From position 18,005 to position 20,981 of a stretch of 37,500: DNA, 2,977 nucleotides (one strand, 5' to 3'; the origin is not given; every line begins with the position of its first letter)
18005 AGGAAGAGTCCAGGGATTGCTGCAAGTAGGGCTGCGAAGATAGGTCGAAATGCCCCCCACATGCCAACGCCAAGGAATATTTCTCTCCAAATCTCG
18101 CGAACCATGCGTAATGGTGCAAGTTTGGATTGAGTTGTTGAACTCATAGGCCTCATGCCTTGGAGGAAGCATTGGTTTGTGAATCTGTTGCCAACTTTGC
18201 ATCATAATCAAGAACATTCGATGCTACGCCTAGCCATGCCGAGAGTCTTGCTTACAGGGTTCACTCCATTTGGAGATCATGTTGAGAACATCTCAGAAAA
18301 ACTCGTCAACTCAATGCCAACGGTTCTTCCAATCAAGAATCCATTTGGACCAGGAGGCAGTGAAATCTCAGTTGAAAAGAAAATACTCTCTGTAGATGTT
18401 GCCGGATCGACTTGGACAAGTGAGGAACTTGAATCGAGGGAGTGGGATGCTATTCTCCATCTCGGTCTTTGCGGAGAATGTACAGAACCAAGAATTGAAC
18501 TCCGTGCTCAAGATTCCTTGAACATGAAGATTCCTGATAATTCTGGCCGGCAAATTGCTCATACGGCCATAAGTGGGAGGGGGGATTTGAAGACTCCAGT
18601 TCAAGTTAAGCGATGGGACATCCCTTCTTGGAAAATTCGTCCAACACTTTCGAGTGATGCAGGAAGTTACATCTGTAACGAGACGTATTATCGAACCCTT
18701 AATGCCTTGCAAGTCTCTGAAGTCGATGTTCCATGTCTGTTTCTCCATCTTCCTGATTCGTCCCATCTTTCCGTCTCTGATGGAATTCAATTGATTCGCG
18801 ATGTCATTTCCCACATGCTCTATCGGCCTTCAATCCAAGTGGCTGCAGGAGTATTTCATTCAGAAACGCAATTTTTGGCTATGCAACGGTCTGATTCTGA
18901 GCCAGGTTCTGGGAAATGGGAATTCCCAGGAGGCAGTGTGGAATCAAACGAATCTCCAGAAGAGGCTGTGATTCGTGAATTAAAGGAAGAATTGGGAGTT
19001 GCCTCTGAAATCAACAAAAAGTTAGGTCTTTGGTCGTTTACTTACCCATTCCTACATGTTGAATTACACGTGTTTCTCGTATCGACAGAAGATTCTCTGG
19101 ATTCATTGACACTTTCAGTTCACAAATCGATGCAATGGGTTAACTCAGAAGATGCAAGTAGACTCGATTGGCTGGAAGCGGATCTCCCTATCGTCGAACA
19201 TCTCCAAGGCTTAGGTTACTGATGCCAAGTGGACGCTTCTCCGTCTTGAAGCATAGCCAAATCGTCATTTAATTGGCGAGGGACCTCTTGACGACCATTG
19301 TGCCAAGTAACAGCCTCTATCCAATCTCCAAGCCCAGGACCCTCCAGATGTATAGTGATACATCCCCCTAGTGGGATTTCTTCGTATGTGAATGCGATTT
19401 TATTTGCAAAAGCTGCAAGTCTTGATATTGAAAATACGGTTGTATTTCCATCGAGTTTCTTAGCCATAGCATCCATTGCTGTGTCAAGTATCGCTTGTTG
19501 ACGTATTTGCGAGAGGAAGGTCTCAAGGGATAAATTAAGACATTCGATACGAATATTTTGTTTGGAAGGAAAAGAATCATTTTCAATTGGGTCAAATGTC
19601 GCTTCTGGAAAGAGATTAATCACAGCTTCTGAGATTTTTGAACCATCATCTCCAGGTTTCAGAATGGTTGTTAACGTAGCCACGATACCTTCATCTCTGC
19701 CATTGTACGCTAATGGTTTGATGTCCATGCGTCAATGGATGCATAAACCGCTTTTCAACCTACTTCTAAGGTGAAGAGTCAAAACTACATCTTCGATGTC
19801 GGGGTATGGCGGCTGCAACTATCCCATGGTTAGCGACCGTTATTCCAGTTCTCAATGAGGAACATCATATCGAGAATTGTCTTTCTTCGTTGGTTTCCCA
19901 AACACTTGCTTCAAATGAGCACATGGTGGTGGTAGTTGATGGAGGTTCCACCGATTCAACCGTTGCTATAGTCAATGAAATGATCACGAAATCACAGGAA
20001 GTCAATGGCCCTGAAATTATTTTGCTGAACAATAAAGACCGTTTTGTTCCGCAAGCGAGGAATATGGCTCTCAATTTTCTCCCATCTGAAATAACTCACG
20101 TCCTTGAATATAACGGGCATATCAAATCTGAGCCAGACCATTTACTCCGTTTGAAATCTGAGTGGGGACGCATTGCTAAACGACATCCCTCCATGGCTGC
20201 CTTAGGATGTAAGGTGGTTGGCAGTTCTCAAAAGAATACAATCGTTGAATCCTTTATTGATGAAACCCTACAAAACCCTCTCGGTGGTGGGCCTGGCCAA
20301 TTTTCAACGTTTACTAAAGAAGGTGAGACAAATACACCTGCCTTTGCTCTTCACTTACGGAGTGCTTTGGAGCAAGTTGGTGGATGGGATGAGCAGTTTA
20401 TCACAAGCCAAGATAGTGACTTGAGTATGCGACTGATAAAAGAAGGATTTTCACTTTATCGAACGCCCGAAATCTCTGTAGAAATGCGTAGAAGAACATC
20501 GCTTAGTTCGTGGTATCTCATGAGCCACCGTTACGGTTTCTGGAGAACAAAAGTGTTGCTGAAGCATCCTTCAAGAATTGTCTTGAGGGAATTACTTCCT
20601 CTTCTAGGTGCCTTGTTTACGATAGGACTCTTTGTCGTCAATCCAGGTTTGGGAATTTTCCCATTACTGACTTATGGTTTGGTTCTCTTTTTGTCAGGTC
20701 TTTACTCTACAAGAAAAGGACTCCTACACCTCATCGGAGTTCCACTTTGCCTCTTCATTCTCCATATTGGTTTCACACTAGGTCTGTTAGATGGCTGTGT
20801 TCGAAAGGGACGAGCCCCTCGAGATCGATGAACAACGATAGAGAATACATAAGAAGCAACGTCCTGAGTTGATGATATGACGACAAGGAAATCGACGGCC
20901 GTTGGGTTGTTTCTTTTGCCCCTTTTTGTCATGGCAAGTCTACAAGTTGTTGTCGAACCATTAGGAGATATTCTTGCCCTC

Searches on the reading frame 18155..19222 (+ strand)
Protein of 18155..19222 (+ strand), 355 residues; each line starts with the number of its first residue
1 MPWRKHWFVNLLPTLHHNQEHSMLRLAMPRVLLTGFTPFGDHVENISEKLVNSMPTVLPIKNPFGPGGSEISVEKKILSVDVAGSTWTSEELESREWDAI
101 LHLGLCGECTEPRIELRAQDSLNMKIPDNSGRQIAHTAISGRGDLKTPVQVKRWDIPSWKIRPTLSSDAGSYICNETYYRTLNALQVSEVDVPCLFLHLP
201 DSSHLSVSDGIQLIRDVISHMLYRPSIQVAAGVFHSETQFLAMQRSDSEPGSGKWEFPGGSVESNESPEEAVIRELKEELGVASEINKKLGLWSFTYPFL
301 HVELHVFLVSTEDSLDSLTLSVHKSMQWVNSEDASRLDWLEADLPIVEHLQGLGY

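Call 7: search_protein_families(library=pfam, proteins=[window:18155-19222:+], max_evalue=0.001)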
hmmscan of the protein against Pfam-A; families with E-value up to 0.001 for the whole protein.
window:18155-19222:+ (355 aa): 4 families
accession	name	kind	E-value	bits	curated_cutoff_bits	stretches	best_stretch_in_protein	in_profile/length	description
PF00293.34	NUDIX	-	8.7e-19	68.3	21.1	1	229-348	4-132/134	NUDIX domain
PF14815.12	NUDIX_4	-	5.2e-12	46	35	1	232-348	4-112/113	NUDIX domain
PF01470.22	Peptidase_C15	-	2.8e-10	41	22.7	1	30-200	2-168/204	Pyroglutamyl peptidase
PF22327.2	Nudt16-like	-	6.1e-05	23.5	27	1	221-285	6-66/161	U8 snoRNA-decapping enzyme-like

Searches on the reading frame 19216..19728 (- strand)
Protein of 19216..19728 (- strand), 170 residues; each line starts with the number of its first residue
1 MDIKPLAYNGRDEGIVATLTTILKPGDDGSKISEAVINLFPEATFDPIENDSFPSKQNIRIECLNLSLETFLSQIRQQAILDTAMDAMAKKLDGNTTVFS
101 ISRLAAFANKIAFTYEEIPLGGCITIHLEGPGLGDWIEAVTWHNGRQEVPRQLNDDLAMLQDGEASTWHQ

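Call 7: search_protein_families(library=pfam, proteins=[window:19216-19728:-], max_evalue=0.001)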
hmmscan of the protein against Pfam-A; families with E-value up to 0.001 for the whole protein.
window:19216-19728:- (170 aa): 1 family
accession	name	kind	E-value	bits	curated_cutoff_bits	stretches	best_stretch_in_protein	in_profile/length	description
PF01877.22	RNA_binding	-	0.00076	20.2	26.9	0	18-123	3-113/120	RNA binding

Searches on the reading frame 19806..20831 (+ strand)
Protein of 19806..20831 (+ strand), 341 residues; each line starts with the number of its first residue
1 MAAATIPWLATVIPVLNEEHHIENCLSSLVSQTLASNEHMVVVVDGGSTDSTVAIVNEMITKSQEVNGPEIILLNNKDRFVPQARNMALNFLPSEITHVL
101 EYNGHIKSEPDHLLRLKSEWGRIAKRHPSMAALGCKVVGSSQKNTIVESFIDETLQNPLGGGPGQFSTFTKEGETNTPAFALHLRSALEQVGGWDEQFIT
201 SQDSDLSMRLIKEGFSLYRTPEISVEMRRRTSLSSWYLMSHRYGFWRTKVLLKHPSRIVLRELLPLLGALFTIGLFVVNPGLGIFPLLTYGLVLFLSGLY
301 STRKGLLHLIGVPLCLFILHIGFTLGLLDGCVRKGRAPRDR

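Call 7: search_protein_families(library=pfam, proteins=[window:19806-20831:+], max_evalue=0.001)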
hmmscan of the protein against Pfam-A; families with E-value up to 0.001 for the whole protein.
window:19806-20831:+ (341 aa): 4 families
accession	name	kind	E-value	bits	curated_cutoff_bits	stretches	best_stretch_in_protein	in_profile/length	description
PF00535.33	Glycos_transf_2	-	3.1e-11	43.9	23.3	1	12-119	3-102/168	Glycosyl transferase family 2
PF13641.12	Glyco_tranf_2_3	-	1.6e-06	28.7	27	0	176-233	157-217/230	Glycosyltransferase like family 2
PF10111.15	Glyco_tranf_2_2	-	1e-05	25.6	27.3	0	182-228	169-218/276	Glycosyltransferase like family 2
PF13632.12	Glyco_trans_2_3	-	2.1e-05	24.9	27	1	185-324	81-193/198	Glycosyl transferase family group 2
